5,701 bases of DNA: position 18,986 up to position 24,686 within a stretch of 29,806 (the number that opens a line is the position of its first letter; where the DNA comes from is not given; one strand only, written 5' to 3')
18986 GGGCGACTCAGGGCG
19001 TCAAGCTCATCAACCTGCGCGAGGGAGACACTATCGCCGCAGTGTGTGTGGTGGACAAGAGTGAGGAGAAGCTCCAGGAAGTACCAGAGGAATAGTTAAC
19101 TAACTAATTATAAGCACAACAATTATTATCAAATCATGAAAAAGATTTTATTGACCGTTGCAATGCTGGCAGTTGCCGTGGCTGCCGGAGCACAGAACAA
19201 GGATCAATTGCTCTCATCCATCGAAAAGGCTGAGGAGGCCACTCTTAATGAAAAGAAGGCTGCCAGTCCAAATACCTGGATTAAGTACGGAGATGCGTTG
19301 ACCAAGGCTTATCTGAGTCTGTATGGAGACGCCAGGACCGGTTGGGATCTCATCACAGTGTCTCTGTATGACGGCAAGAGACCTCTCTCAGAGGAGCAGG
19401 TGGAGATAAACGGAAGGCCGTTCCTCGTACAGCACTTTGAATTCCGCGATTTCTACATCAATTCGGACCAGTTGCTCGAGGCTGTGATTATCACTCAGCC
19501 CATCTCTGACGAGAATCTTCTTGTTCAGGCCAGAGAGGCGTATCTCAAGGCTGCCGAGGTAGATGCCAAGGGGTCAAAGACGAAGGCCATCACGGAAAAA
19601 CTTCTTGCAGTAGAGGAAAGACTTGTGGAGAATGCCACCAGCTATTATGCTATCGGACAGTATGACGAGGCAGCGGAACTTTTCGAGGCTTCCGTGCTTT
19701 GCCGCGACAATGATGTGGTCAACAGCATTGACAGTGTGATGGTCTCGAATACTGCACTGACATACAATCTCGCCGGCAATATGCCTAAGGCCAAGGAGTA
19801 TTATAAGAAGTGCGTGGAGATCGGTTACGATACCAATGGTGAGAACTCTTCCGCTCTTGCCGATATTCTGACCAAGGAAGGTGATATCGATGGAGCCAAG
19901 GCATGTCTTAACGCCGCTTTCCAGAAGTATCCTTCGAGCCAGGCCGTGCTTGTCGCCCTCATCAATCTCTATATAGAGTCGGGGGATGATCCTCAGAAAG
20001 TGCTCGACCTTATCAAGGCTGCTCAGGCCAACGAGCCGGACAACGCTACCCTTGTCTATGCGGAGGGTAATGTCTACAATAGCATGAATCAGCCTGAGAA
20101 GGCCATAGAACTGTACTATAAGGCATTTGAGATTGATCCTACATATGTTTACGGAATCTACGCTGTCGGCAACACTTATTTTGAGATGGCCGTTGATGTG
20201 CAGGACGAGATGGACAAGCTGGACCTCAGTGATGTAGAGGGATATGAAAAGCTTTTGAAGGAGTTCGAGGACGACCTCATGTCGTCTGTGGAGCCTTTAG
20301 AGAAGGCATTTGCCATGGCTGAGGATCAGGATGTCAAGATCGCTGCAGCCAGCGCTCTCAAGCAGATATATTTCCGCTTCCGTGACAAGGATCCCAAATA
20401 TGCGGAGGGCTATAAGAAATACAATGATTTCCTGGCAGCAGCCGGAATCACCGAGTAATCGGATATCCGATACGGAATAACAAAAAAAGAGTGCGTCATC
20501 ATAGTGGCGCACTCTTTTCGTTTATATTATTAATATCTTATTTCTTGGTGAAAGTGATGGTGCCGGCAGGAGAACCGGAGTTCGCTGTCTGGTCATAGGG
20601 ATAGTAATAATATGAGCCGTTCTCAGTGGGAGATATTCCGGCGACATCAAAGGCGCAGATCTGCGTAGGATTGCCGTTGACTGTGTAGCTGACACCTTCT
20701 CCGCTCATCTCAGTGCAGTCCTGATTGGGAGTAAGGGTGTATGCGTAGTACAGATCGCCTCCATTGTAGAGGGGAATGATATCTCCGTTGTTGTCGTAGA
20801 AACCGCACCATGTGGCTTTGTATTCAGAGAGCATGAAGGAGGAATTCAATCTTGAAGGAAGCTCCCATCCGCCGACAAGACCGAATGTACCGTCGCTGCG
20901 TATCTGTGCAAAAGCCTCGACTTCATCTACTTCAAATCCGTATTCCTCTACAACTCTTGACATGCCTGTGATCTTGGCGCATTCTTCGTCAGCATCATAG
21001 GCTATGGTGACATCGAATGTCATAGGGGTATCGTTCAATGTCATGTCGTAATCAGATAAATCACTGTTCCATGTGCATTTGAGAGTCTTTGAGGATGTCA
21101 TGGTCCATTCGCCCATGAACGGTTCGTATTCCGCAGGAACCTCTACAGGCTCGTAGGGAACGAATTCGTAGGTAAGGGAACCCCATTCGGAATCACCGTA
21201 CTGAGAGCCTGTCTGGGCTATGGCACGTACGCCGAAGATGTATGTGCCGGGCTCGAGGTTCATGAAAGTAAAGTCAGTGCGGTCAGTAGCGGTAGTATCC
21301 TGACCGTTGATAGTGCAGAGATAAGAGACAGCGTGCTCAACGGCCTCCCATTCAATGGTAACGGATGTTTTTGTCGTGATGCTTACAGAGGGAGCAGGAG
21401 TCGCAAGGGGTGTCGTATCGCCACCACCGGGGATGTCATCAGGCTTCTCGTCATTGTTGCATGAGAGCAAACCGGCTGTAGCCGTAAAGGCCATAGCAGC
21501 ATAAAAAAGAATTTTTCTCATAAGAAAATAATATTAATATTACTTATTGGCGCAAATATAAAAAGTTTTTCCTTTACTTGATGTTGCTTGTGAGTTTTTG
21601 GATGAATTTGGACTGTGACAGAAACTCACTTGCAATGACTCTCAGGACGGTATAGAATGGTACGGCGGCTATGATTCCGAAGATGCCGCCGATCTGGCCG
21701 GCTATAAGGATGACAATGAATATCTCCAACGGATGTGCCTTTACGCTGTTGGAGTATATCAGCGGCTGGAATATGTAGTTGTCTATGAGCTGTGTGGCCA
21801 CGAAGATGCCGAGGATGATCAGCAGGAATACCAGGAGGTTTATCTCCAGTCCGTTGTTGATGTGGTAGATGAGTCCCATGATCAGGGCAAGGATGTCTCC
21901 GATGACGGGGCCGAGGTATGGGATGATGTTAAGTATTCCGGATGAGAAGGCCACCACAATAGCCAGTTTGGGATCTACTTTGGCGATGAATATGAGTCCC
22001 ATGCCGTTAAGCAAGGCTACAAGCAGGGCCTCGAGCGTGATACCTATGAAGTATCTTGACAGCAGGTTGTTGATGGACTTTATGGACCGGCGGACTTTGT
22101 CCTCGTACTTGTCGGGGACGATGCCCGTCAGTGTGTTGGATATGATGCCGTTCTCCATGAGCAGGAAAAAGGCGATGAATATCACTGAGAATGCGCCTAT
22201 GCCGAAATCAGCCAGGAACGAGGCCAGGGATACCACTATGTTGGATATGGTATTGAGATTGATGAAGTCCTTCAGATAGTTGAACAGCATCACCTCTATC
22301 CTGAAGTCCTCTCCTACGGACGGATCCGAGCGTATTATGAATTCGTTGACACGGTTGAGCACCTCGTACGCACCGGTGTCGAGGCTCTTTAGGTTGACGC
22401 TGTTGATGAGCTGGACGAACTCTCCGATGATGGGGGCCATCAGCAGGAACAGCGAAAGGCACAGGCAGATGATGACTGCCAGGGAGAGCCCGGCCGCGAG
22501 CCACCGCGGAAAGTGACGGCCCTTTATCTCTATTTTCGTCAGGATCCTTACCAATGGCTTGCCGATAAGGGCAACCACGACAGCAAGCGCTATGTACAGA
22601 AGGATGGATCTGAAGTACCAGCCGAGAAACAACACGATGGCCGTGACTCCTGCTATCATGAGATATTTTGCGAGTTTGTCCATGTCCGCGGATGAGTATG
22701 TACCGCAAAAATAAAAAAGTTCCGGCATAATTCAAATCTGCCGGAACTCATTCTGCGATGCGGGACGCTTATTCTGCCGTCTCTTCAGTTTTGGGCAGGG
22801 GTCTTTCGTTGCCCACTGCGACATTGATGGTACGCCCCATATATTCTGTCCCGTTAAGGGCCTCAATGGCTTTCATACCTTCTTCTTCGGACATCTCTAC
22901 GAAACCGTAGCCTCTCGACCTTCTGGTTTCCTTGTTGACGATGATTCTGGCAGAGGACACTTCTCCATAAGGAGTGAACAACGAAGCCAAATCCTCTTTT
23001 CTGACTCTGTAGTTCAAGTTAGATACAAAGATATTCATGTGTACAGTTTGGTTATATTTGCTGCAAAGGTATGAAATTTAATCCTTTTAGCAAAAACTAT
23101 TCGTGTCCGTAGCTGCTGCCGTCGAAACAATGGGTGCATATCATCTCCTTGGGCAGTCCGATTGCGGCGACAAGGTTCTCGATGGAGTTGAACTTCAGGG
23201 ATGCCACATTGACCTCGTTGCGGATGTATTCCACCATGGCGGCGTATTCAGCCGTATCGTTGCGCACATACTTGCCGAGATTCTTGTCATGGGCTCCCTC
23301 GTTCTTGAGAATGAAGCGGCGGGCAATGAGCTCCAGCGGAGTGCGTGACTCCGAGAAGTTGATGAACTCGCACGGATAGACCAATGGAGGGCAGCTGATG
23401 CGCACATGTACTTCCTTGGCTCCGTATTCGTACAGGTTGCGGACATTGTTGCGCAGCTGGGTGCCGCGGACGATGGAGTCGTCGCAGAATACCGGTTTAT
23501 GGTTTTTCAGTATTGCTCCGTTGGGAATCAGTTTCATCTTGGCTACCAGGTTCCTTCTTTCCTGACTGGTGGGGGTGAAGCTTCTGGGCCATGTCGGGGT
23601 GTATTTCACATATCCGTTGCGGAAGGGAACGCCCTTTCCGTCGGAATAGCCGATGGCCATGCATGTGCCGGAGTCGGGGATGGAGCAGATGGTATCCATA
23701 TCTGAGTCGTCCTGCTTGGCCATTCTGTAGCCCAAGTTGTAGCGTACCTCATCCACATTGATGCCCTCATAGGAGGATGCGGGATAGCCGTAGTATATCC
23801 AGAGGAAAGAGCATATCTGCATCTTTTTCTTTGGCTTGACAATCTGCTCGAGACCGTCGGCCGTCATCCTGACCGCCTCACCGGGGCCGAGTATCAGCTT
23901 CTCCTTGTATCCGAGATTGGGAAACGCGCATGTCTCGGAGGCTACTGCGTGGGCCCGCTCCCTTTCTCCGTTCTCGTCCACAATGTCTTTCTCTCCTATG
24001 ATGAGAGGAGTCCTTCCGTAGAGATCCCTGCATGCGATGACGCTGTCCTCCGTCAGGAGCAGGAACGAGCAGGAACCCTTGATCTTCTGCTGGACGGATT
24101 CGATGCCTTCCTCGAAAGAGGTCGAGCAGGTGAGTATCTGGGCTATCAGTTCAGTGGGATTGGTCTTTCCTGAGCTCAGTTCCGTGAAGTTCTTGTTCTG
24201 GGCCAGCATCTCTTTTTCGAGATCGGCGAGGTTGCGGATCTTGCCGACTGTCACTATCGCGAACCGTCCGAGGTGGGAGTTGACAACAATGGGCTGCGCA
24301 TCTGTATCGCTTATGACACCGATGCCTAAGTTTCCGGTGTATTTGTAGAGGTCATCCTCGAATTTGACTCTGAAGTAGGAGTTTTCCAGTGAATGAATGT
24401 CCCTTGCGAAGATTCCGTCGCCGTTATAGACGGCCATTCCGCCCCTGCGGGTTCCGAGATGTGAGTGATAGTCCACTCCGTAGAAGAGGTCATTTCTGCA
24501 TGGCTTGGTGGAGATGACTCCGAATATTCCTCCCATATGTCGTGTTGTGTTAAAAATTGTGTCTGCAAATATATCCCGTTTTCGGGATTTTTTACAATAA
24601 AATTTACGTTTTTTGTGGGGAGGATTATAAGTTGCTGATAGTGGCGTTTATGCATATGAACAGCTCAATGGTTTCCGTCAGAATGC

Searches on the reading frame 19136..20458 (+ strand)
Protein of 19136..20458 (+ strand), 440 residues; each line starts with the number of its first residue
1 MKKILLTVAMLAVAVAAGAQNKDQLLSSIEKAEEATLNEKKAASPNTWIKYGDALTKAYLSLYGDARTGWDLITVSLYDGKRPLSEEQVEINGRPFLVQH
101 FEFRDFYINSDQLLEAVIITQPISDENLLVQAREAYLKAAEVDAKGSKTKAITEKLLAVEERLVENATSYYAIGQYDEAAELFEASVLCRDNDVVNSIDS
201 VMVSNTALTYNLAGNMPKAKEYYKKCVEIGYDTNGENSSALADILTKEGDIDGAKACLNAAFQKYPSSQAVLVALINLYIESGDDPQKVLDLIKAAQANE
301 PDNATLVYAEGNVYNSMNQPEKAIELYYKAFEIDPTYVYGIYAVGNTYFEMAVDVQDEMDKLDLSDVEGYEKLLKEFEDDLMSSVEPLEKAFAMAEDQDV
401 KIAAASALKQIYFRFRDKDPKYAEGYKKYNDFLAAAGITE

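Call 6: search_protein_families(library=pfam, proteins=[window:19136-20458:+], max_evalue=0.01)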
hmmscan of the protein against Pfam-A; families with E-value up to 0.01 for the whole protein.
window:19136-20458:+ (440 aa): 16 families
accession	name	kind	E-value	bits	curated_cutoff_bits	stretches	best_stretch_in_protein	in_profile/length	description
PF13428.12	TPR_14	-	1e-13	50.9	23.5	1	240-277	6-43/44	Tetratricopeptide repeat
PF00515.34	TPR_1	-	2.2e-13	49.8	27.8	1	311-337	8-34/34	Tetratricopeptide repeat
PF13181.12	TPR_8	-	6e-12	45.2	25.7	1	308-336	5-33/34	Tetratricopeptide repeat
PF07719.23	TPR_2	-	1.2e-11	44.2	27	0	167-187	8-28/34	Tetratricopeptide repeat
PF14559.12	TPR_19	-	1.5e-11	44.8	25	1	246-303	2-58/68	Tetratricopeptide repeat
PF13424.12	TPR_12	-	5.1e-11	43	30.1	1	165-229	8-74/77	Tetratricopeptide repeat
PF13414.12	TPR_11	-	6.1e-09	35.9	26.8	1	311-351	1-41/42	TPR repeat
PF13432.12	TPR_16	-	7.4e-09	36.3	32.7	0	292-336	19-63/65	Tetratricopeptide repeat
PF13174.12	TPR_6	-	8.1e-07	29.7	26.3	0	241-268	6-33/33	Tetratricopeptide repeat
PF13374.12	TPR_10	-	1e-06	29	27.5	0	167-189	9-31/42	Tetratricopeptide repeat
PF25064.1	ARM_TT21_5th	-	2e-05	25.3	27.8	1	240-330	6-98/117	TT21 fifth ARM repeats domain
PF13176.12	TPR_7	-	3.6e-05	24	27.9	0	169-185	8-24/36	Tetratricopeptide repeat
PF13431.12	TPR_17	-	0.00059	20.4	24.4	0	326-350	1-25/34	Tetratricopeptide repeat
PF13429.12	TPR_15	-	0.0011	18.8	26.2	1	240-330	151-240/280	Tetratricopeptide repeat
PF23241.1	HAT_PRP39_C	-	0.0025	18.3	33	0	215-278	73-136/139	PRP39 C-terminal HAT repeat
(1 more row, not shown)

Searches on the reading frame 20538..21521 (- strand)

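Call 6: search_protein_families(library=pfam, proteins=[window:20538-21521:-], max_evalue=0.01)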
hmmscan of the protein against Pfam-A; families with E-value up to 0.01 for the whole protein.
window:20538-21521:- (327 aa): 2 families
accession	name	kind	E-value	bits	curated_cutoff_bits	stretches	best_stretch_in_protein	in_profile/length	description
PF00041.27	fn3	-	0.00019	22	25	1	46-107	8-75/84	Fibronectin type III domain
PF07495.19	Y_Y_Y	-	0.00078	19.7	26.6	1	66-103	11-49/65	Y_Y_Y domain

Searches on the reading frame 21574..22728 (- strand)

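Call 6: search_protein_families(library=pfam, proteins=[window:21574-22728:-], max_evalue=0.01)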
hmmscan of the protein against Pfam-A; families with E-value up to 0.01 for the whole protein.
window:21574-22728:- (384 aa): 1 family
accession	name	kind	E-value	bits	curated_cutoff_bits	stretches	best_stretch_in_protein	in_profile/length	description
PF01594.21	AI-2E_transport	-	1.9e-33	116.5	34.3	1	25-366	3-323/327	AI-2E family transporter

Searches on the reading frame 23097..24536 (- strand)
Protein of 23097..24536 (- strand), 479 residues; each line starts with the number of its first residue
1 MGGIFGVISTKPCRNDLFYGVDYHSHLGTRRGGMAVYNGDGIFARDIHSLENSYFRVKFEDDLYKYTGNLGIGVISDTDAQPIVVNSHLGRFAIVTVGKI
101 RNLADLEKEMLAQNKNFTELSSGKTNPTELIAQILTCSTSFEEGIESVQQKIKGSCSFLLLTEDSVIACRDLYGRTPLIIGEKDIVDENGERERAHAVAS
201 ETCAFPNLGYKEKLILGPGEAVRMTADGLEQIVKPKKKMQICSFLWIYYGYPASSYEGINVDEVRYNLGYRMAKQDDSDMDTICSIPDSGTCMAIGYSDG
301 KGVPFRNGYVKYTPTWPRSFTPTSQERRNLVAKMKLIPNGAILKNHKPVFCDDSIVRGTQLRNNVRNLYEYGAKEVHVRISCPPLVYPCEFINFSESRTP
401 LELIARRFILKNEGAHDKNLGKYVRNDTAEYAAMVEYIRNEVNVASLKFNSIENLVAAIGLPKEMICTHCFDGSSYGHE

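Call 6: search_protein_families(library=pfam, proteins=[window:23097-24536:-], max_evalue=0.01)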
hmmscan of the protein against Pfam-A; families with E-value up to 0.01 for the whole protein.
window:23097-24536:- (479 aa): 2 families
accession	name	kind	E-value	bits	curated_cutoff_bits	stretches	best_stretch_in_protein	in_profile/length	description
PF13537.11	GATase_7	-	1.5e-10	41.5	25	1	74-184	7-108/123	Glutamine amidotransferase domain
PF13522.11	GATase_6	-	0.0045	17.4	27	1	77-183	26-121/130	Glutamine amidotransferase domain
